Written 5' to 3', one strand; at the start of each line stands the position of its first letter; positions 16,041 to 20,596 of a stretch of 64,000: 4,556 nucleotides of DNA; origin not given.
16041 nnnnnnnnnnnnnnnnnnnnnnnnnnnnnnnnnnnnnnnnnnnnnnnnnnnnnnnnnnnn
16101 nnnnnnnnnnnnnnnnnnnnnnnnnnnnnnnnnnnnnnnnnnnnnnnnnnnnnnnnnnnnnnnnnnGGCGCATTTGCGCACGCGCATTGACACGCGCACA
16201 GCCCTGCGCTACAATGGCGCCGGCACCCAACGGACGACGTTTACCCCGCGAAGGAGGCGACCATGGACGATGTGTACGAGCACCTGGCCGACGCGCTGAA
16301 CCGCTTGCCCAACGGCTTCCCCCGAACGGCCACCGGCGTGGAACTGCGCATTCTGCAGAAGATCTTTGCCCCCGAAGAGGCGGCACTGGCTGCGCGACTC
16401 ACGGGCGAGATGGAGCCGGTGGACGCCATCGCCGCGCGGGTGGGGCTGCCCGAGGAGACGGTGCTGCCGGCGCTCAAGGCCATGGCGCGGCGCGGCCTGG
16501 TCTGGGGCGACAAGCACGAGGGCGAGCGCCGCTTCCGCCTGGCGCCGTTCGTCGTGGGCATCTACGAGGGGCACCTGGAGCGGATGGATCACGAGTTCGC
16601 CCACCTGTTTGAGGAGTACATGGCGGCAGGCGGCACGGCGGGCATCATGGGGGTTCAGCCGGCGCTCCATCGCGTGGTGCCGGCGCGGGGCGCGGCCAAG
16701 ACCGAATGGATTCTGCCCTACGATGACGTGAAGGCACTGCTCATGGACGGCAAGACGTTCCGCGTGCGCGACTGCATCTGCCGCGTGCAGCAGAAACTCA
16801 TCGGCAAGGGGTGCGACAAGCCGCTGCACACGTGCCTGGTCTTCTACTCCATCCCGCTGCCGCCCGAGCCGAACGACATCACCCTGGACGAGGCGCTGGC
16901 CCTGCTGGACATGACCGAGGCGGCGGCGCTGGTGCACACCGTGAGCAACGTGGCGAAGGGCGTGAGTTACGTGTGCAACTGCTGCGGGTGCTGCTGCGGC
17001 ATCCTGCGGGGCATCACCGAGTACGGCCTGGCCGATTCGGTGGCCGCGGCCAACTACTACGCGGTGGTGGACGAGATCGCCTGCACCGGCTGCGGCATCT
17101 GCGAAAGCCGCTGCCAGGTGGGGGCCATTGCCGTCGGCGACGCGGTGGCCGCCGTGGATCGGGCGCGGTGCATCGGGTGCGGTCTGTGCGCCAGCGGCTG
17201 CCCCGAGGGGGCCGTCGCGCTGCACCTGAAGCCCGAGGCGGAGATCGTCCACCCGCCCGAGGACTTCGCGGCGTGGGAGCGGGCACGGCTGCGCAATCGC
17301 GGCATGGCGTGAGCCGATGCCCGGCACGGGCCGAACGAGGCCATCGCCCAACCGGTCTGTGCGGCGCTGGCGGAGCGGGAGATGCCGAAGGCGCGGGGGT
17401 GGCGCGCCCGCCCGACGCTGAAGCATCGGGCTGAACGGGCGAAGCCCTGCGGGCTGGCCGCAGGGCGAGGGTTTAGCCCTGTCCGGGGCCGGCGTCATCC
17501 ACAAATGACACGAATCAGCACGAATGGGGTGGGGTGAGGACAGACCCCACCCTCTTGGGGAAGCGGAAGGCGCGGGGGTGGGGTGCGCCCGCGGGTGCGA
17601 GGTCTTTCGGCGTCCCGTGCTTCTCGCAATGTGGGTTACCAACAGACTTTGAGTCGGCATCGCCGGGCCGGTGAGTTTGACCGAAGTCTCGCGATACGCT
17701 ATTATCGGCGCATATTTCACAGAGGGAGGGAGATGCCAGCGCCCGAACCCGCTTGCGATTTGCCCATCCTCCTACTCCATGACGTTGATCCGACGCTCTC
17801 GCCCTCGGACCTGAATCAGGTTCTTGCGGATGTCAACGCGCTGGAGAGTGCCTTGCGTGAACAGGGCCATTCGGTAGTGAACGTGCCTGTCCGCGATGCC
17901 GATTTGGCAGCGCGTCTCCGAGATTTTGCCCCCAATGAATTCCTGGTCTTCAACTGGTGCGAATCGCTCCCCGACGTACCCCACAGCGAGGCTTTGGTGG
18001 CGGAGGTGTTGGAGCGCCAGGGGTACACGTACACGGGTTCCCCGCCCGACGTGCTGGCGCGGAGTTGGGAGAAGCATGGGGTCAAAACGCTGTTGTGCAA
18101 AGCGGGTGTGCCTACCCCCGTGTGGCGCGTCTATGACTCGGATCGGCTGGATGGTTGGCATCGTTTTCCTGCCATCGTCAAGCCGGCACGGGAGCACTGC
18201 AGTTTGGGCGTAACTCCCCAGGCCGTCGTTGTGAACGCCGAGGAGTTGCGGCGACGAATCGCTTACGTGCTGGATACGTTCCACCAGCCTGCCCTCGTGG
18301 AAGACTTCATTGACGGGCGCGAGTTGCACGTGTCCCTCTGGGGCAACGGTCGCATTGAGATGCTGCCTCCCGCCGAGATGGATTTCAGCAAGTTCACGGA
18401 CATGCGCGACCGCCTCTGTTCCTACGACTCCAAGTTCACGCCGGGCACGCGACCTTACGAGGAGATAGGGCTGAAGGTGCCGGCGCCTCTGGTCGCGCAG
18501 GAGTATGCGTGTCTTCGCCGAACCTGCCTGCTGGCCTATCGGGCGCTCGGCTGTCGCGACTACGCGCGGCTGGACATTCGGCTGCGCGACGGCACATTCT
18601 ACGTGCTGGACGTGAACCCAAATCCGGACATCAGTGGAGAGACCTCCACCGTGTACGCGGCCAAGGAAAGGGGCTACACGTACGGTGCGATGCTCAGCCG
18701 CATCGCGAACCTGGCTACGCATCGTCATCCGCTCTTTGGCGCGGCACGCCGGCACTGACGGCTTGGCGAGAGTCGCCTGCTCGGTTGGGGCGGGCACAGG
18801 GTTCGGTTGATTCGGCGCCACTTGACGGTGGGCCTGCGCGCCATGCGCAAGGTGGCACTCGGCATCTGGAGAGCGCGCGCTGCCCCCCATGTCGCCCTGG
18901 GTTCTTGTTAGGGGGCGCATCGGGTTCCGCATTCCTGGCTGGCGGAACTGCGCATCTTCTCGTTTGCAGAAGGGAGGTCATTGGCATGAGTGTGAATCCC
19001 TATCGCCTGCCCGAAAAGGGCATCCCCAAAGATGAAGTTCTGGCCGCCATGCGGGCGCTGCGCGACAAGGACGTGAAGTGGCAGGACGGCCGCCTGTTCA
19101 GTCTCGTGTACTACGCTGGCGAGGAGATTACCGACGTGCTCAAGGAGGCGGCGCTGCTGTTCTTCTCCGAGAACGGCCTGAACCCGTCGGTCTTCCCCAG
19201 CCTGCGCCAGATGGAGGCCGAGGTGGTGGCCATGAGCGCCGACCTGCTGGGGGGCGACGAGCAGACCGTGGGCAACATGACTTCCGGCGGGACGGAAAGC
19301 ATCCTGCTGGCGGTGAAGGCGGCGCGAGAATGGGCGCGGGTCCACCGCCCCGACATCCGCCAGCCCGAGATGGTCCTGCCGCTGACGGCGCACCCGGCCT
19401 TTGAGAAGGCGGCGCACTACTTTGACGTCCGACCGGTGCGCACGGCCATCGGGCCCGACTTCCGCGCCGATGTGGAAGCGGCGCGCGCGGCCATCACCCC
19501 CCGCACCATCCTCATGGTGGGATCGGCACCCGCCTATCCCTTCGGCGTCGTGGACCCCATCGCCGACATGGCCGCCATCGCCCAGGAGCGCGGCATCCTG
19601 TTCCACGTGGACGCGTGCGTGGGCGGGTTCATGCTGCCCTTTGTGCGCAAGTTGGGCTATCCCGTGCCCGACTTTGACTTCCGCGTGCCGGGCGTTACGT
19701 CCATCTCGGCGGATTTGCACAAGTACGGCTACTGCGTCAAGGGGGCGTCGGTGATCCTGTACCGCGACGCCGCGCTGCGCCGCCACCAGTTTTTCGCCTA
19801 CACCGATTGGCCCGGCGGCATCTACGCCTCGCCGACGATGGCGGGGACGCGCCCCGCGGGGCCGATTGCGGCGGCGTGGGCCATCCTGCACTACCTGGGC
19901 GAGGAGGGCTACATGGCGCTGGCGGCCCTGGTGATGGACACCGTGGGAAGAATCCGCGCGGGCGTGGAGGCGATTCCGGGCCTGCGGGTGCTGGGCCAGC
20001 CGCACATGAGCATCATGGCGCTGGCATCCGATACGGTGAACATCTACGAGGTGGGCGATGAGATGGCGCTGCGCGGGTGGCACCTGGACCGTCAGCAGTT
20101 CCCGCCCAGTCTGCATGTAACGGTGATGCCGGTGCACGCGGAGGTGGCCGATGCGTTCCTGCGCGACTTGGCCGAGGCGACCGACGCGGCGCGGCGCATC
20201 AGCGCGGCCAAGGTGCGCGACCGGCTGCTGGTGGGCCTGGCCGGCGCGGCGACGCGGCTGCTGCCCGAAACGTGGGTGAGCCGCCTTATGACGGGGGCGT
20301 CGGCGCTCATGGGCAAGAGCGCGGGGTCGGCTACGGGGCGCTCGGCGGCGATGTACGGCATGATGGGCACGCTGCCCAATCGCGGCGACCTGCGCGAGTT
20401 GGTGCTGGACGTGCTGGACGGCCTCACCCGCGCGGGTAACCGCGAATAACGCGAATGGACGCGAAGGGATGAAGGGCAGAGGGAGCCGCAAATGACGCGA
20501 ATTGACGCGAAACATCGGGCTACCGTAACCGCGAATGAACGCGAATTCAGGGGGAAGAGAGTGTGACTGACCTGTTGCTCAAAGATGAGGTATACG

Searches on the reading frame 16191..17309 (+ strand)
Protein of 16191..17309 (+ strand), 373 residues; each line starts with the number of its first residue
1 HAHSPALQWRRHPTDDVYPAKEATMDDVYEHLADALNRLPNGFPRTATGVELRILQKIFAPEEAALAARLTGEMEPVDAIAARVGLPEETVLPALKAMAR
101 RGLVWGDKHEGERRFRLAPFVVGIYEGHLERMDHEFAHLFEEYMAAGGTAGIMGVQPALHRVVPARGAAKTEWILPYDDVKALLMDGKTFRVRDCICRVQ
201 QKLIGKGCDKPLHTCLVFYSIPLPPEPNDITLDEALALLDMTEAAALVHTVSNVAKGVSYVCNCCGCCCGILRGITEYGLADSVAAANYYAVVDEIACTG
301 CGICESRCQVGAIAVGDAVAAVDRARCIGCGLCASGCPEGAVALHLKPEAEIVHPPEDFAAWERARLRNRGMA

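Call 13: search_protein_families(library=pfam, proteins=[window:16191-17309:+], max_evalue=1)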
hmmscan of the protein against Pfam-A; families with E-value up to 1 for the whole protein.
window:16191-17309:+ (373 aa): 19 families
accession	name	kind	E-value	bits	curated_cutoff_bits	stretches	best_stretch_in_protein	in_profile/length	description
PF12837.12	Fer4_6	-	1.2e-08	35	25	2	319-341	1-23/24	4Fe-4S binding domain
PF00037.32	Fer4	-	2.2e-08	34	21.1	2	322-342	3-23/24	4Fe-4S binding domain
PF14697.11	Fer4_21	-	3.2e-07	30.8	35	1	291-342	1-57/59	4Fe-4S dicluster domain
PF13187.11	Fer4_9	-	7.3e-07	29.6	27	1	297-341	1-51/52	4Fe-4S dicluster domain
PF13237.11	Fer4_10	-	1.8e-06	28.2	25.5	1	292-338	3-53/53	4Fe-4S dicluster domain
PF12838.12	Fer4_7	-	4.2e-06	27.6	27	2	298-341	2-52/52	4Fe-4S dicluster domain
PF13183.11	Fer4_8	-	0.00011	23.1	27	2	326-340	4-18/68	4Fe-4S dicluster domain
PF12797.12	Fer4_2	-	0.00011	22.4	24.5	2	321-339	4-22/22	4Fe-4S binding domain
PF22451.2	NirdL-like_HTH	-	0.0069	16.4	27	1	75-103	17-45/47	Siroheme decarboxylase NirDL-like HTH domain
PF13459.11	Fer4_15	-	0.008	17.3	22.4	1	322-339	3-20/66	4Fe-4S single cluster domain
PF12800.12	Fer4_4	-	0.0088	16.8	24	1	325-340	2-17/17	4Fe-4S binding domain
PF13484.11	Fer4_16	-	0.034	15.4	30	1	326-345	1-20/66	4Fe-4S double cluster binding domain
PF17782.7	DprA_WH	-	0.037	14.5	22.9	1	60-95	11-46/61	DprA winged helix domain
PF13370.11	Fer4_13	-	0.038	15.1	24.5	1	322-339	1-18/58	4Fe-4S single cluster domain of Ferredoxin I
PF25160.1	LdpA_Fe-S-bd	-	0.038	14.2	27.6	1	319-342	20-43/49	LdpA Fe-S cluster-binding domain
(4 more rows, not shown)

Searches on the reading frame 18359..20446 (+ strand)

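Call 13: search_protein_families(library=pfam, proteins=[window:18359-20446:+], max_evalue=1)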
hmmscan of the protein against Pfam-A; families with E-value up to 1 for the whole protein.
window:18359-20446:+ (696 aa): 3 families
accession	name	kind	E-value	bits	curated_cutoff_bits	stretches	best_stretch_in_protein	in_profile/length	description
PF00282.25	Pyridoxal_deC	-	1e-15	57.8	27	1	239-478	34-289/375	Pyridoxal-dependent decarboxylase conserved domain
PF00266.25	Aminotran_5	-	1.1e-06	28.4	21.5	1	307-566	66-325/371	Aminotransferase class-V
PF01041.23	DegT_DnrJ_EryC1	-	0.0017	18.1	19.8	1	308-420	45-147/360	DegT/DnrJ/EryC1/StrS aminotransferase family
